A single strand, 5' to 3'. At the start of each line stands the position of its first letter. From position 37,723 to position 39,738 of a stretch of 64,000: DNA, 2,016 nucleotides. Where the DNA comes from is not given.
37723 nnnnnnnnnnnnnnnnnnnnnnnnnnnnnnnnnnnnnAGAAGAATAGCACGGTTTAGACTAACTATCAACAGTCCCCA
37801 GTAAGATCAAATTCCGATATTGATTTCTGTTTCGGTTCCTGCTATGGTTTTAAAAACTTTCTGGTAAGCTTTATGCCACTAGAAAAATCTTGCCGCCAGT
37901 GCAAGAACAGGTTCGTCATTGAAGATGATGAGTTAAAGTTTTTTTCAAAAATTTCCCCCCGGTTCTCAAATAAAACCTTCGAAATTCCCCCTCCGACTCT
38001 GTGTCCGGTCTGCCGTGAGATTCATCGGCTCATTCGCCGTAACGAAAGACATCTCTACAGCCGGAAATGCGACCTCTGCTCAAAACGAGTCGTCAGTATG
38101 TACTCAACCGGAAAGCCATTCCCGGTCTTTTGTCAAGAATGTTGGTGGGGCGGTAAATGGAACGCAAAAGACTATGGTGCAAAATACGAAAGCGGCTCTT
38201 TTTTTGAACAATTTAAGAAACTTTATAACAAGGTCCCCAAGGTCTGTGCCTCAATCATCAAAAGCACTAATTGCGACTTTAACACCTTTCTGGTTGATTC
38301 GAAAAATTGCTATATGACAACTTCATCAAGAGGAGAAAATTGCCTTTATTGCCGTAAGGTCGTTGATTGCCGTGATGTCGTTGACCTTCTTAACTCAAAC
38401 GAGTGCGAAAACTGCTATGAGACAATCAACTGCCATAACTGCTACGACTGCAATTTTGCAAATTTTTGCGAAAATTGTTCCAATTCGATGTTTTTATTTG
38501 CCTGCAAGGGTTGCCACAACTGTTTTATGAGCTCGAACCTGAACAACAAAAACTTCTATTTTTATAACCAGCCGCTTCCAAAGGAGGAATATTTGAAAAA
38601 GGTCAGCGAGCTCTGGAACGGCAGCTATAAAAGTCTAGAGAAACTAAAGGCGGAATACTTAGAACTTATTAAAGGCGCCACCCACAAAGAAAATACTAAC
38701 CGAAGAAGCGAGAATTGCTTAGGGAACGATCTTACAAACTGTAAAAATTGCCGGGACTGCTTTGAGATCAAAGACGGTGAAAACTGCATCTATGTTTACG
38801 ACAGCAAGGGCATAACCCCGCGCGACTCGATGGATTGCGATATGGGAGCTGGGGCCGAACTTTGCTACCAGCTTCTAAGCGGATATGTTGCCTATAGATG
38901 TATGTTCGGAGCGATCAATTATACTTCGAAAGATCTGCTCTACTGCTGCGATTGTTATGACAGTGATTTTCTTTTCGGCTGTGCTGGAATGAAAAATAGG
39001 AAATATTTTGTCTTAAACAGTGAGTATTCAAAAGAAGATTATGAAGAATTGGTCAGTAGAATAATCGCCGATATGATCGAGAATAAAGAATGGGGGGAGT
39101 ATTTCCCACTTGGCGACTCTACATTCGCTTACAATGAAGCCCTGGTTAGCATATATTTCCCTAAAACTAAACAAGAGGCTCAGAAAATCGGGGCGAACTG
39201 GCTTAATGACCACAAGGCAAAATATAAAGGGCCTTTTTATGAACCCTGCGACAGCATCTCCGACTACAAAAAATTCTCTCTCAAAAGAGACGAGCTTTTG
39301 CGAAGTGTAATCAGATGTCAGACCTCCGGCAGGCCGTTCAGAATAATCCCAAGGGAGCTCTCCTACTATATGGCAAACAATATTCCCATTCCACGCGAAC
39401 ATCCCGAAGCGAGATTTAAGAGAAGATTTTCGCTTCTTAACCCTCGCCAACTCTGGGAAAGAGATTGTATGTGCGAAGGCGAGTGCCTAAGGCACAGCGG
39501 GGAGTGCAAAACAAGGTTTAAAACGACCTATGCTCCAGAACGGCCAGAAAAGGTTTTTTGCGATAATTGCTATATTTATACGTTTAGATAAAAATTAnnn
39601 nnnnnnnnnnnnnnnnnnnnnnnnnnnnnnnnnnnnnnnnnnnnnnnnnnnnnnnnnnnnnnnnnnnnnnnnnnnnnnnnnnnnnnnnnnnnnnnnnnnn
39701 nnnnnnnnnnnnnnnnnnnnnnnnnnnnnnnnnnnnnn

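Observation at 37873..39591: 572-aa protein with 44 cysteines in tandem N-C-x2-C / C-x2-N-C repeats flanked by zinc-ribbon pairs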

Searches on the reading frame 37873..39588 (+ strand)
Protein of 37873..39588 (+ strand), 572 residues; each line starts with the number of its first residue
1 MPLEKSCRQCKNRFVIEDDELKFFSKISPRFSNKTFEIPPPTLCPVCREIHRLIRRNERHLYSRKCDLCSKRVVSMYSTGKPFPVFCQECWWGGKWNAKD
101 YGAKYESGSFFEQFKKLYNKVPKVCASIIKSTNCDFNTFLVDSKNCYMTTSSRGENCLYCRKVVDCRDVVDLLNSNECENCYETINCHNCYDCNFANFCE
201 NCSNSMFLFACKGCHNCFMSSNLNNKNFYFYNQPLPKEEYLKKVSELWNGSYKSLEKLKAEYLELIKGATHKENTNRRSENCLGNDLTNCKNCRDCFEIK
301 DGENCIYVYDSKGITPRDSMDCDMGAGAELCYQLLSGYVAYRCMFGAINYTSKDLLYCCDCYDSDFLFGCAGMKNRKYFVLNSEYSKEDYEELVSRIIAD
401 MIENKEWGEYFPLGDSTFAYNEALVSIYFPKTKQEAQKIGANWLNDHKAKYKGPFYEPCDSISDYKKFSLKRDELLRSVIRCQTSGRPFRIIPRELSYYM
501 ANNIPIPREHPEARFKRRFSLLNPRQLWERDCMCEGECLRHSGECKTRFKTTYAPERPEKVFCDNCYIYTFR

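Call 4: search_protein_families(library=pfam, proteins=[window:37873-39588:+], max_evalue=10)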
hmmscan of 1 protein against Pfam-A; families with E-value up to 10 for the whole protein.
window:37873-39588:+ (572 aa): 0 families

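Call 5: search_protein_families(library=ncbifam, proteins=[window:37873-39588:+], max_evalue=10)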
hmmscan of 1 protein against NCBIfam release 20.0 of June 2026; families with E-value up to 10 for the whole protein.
window:37873-39588:+ (572 aa): 1 family
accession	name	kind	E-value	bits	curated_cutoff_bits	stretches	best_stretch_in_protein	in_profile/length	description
NF003103.0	PRK04023.1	equivalog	5.3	4.5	1269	1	167-277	612-721/1125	DNA polymerase II large subunit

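Call 6: find_homologous_proteins(query=window:37873-39588:+)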
Query window:37873-39588:+ (572 aa): 418 proteins with E <= 0.001 among 3762 candidates; the best 120 are listed.
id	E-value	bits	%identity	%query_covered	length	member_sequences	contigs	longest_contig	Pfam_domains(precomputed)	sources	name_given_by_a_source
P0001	3.3e-238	810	97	62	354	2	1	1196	-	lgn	-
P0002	3.7e-195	668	50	99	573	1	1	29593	-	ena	-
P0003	8.4e-177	608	48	99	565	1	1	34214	-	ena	-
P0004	4.0e-162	559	47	99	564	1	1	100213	-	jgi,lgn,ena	-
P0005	2.9e-155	536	45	99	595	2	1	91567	-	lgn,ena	-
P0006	3.0e-138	480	40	100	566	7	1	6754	-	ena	-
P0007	2.2e-135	471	41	98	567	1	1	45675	-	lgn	-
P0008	8.5e-135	469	40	99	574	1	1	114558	-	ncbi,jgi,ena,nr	ncbi:MAG: hypothetical protein OEV37_01770 [Candidatus Berkelbacteria bacterium]|nr:hypothetical pro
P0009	2.1e-130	454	41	98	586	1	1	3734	-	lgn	-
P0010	1.6e-128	448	40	99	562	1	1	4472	-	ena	-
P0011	5.1e-127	443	40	98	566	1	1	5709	-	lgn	-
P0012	1.4e-123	432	38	99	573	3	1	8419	-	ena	-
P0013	2.7e-123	431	38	97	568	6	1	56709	-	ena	-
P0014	1.0e-122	429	39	99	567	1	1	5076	-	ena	-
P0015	1.7e-122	428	40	99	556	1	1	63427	-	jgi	jgi:hypothetical protein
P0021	3.9e-117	411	36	99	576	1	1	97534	-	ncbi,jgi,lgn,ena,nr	ncbi:MAG: hypothetical protein OEV37_00990 [Candidatus Berkelbacteria bacterium]|nr:hypothetical pro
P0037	1.5e-113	399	38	99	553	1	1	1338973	-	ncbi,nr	ncbi:hypothetical protein IPG41_05890 [Candidatus Peregrinibacteria bacterium]|nr:MAG: hypothetical 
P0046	8.6e-112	393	36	99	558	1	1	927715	PF13451.13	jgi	jgi:hypothetical protein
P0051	3.6e-111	391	36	99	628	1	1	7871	PF13451.13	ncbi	-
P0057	2.7e-110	388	38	98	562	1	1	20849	PF13451.13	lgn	-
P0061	4.6e-109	384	38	98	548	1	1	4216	PF13451.13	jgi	-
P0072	1.3e-107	379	37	99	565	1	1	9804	PF13451.13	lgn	-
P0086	3.2e-105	371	36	99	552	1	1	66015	PF23477.2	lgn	-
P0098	6.1e-104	367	35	99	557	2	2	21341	PF23477.2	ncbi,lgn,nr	ncbi:hypothetical protein KA517_01060 [Candidatus Gracilibacteria bacterium]|nr:hypothetical protein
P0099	8.2e-104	367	37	99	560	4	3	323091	-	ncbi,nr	ncbi:MAG TPA: hypothetical protein DEB30_03385 [Candidatus Peribacter riflensis]|nr:MAG: hypothetica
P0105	3.7e-103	364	36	99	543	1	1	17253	PF23477.2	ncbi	-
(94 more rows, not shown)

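Call 7: search_solved_structures(query=window:37873-39588:+, max_evalue=10)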
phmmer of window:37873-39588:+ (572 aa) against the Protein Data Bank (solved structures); distinct sequences matched with E-value up to 10: 2.
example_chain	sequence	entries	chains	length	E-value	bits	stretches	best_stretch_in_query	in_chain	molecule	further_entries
9jw0_A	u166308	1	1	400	0.042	15.7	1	223-323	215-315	Villin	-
9jus_v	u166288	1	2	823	0.12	14.2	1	223-322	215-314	villin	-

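Call 8: search_protein_families(library=phrogs, proteins=[window:37873-39588:+], max_evalue=1)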
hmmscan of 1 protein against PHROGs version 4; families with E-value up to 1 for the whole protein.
window:37873-39588:+ (572 aa): 1 family
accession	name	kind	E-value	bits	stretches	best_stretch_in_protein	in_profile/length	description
phrog_15341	-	unknown function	0.0072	16.7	2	124-224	35-134/276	-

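Call 18: search_protein_families(library=pfam, alignment_id=A1, max_evalue=0.1)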
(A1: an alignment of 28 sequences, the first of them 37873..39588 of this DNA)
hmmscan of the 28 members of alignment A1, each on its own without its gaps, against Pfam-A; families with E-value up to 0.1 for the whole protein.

A. member 1, window:37873-39588:+ (572 aa): 0 families

B. families by the number of members that match (of 28 scanned): 15 families
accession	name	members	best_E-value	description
PF23477.1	zf_Tbcl_2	16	1.2e-08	Probable treble clef zinc finger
PF13451.12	zf_Tbcl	9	7e-06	Probable treble clef domain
PF09606.15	Med15_N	3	0.02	ARC105/Med15 mediator subunit N-terminal KIX domain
PF25080.1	zf_RING-like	1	0.0089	RING zinc finger-like domain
PF05443.17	ROS_MUCR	1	0.012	ROS/MUCR transcriptional regulator protein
PF13099.11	DUF3944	1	0.02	Domain of unknown function (DUF3944)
PF08779.16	bCoV_NS7A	1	0.028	Betacoronavirus NS7A protein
PF07342.17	TscT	1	0.028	TscT toxin protein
PF05979.17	DUF896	1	0.035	Bacterial protein of unknown function (DUF896)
PF02899.23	Phage_int_SAM_1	1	0.038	Phage integrase, N-terminal SAM-like domain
PF00412.28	LIM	1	0.04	LIM domain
PF18030.7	Rimk_N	1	0.058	RimK PreATP-grasp domain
PF18826.6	bVLRF1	1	0.082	Bacteroidetes VLRF1 release factor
PF18974.5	DUF5710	1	0.086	Domain of unknown function (DUF5710)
PF03330.24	DPBB_1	1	0.096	Lytic transglycolase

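Call 23: predict_structure(alignment_id=A2)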
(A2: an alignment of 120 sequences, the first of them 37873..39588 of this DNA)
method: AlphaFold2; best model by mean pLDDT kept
length: 572 residues; sequences in the alignment: 120
mean_pLDDT: 90.5   pTM: 0.92
mean pLDDT of the five models: 90.5, 90.2, 87.9, 87.5, 85.4
residues with pLDDT >= 90: 403; 70-90: 150; 50-70: 19; < 50: 0
segments of 3 or more residues with pLDDT < 50: none
pLDDT, mean of each block of 10 residues (from residue 1): 96 96 96 96 96 95 97 96 97 94 96 96 94 93 91 82 76 77 78 71 79 90 93 97 95 96 92 93 92 81 77 73 79 81 81 77 75 87 95 96 96 97 96 98 87 97 98 98 96 96 96 94 93 92 95 95 94 82
secondary structure, 60 per line:
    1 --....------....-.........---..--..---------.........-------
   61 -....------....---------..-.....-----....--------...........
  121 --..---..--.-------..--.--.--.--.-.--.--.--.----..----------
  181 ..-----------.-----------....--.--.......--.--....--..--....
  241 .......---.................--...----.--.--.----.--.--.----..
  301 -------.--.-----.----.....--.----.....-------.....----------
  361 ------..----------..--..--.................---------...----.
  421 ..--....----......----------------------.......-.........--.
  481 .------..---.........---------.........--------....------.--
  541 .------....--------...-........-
elements in order: E3-6 E13-16 H18-26 H45-53 E62-65 E72-75 H88-92 H98-101 H110-120 E206-209 E215-221 E227-230 H237-247 H252-267 E270-272 E322-326 E334-338 E346-350 H387-403 H425-428 H433-438 H462-467 H469-477 H493-501 H511-519 E528-531 E548-551 E560-562 H564-571

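Call 28: find_encoding_contigs(protein=P0002, flank=6000, max_places=2)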
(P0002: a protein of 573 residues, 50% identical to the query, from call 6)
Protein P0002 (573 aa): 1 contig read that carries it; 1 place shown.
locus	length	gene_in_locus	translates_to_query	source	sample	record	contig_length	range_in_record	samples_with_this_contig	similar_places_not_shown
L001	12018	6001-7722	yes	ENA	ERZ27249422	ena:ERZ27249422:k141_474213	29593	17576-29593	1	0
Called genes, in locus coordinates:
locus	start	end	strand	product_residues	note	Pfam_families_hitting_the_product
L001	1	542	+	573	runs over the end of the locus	-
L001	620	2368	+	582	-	-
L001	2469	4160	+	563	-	-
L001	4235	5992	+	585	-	-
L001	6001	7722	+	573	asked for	-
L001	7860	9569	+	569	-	-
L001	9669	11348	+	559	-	-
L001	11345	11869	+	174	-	PF01936:NYN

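Call 34: search_protein_representatives(alignment_id=A2)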
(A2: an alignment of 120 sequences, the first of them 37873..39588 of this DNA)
Query: 120 sequences, 557 profile positions. Proteins with E-value up to 0.001 (for the whole library): 6280; up to 1e-10: 4263; up to 1e-30: 2574. The best 150 are listed.
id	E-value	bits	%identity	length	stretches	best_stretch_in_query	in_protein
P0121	3.9e-234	795.1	-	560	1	1-557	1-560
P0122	5.9e-234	794.5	-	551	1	1-557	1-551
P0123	1.8e-231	786.3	-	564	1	2-557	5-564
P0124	1.1e-230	783.7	-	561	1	2-557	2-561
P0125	5.7e-228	774.7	-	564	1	1-557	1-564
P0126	1.0e-226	770.6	-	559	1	1-557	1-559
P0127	2.0e-224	763.0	-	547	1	1-557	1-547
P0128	2.2e-223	759.6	-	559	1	1-557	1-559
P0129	2.6e-222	756.0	-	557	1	3-557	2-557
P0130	3.9e-222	755.4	-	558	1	2-557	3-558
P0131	5.5e-222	755.0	-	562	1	4-557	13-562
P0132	8.2e-222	754.4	-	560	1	3-557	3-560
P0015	8.0e-221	751.1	-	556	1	1-557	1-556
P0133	1.1e-220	750.7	-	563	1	1-557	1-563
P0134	1.5e-220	750.3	-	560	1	1-556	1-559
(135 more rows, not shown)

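Call 37: find_related_loci(query=A1, collection=genome_contigs, flank=10000)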
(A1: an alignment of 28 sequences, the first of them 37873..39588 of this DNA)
Query A1 (572 aa) in genome_contigs; peptide patterns used: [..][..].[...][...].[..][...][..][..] (x = any residue, [..] = any of these).
599 stretches matched a pattern (row limit reached: there are more); 583 encode a relative of the query (tblastn E <= 1e-3); the best 80 are kept; 79 distinct loci.
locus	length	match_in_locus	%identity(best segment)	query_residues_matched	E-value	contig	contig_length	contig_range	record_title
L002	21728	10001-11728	40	1-572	7e-138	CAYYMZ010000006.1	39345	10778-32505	MAG TPA_asm: uncultured Candidatus Saccharibacteria bacterium isolate SRP178699_co1_616 genome assembly, contig: NODE_96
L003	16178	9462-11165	39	1-567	3e-137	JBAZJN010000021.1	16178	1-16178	MAG: Patescibacteria group bacterium isolate SO_2017_LW4_120 scaffold_7007_c1_LW137-91_2017, whole genome shotgun sequen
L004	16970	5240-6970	41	3-567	4e-129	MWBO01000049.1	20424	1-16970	MAG: candidate division WS2 bacterium ADurb.Bin280 BWY43_contig000049, whole genome shotgun sequence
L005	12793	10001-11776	39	5-567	3e-133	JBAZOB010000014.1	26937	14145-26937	MAG: Patescibacteria group bacterium isolate SO_2017_LW4_84 scaffold_2922_c1_LW137-91_2017, whole genome shotgun sequenc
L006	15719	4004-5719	38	1-567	1e-123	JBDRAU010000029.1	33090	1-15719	MAG: bacterium isolate MEGAHIT-group-1.1015 k141_6398269, whole genome shotgun sequence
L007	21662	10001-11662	38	3-567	6e-123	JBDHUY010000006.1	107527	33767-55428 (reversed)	MAG: Candidatus Gracilibacteria bacterium isolate AS-MICRO-OLR.153 NODE_451_length_107527_cov_12.834721, whole genome sh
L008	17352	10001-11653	37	1-570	1e-121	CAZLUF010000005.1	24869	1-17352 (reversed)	MAG TPA_asm: uncultured Candidatus Peribacteria bacterium isolate SRP278252_co2_102 genome assembly, contig: NODE_3978_l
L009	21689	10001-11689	37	3-568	3e-120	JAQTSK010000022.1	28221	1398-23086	MAG: Candidatus Peribacteraceae bacterium isolate STB_185 NODE_3574_length_28221_cov_4.424183_Sandtown_B, whole genome s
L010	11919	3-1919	38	2-571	5e-119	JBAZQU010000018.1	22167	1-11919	MAG: Candidatus Gracilibacteria bacterium isolate SO_2017_SWC_60 scaffold_787_c1_LP-4_2017, whole genome shotgun sequenc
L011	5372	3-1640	38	16-568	5e-119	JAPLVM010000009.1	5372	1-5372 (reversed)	MAG: Patescibacteria group bacterium isolate LacPavin_0920_SED1_MAG_39_9 LacPavin_0920_SED1_scaffold_1774660, whole geno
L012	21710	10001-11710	36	3-570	3e-118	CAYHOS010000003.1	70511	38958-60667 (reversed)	MAG TPA_asm: uncultured Candidatus Peribacteria bacterium isolate ERP119705_co14_291 genome assembly, contig: NODE_182_l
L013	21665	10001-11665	37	5-567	3e-118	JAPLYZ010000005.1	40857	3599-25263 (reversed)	MAG: Candidatus Staskawiczbacteria bacterium isolate LacPavin_0920_WC70_MAG_39_33 LacPavin_0920_WC70_scaffold_282233, wh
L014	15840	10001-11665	36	2-568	2e-117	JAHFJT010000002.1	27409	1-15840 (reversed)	MAG: Candidatus Peregrinibacteria bacterium isolate nzgw392 NODE_1587_length_27410_cov_3.141119, whole genome shotgun se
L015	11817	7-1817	36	3-568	4e-117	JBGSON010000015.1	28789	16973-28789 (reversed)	MAG: Candidatus Gracilibacteria bacterium isolate JTS-AC281 k141_3314352, whole genome shotgun sequence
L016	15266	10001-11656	37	6-568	6e-117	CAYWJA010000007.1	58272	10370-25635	MAG TPA_asm: uncultured Candidatus Peribacteria bacterium isolate SRP077602_co2_400 genome assembly, contig: NODE_807_le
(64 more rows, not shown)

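Call 46: find_encoding_contigs(protein=P0099, flank=10000, max_places=1)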
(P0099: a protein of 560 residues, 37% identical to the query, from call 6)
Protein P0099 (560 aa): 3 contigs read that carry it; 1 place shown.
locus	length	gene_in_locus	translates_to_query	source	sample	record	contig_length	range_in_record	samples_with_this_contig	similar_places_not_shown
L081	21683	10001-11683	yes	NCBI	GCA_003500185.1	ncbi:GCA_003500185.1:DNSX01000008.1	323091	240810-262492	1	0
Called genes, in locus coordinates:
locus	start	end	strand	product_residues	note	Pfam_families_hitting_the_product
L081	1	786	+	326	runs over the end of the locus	PF03773:ArsP_1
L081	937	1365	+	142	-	-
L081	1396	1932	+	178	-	PF01551:Peptidase_M23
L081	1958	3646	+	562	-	-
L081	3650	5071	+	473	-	-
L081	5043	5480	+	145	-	PF23477:zf_Tbcl_2 (weak)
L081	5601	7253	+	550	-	-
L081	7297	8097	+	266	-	PF01978:TrmB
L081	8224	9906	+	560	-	-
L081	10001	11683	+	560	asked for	-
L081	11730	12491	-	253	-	PF01978:TrmB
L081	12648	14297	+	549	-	-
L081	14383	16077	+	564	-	-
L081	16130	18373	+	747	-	PF26449:DUF8128, PF02534:T4SS-DNA_transf, PF01935:DUF87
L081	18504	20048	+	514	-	PF13200:DUF4015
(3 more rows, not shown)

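Call 49: search_protein_families(library=pfam, proteins=[P0086, P0046], max_evalue=0.01)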
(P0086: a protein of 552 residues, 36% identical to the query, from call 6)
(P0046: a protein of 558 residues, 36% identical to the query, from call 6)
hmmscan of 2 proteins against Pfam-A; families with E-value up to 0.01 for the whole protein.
P0086 (552 aa): 1 family
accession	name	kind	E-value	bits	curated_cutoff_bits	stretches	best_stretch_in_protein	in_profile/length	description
PF23477.1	zf_Tbcl_2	-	1.2e-08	34.9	27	2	52-85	1-34/37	Probable treble clef zinc finger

P0046 (558 aa): 2 families
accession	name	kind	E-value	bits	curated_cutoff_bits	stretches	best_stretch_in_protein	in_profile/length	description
PF13451.12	zf_Tbcl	-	7e-06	26.3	24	1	3-50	5-44/48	Probable treble clef domain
PF23477.1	zf_Tbcl_2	-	0.00026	21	27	1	521-555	1-35/37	Probable treble clef zinc finger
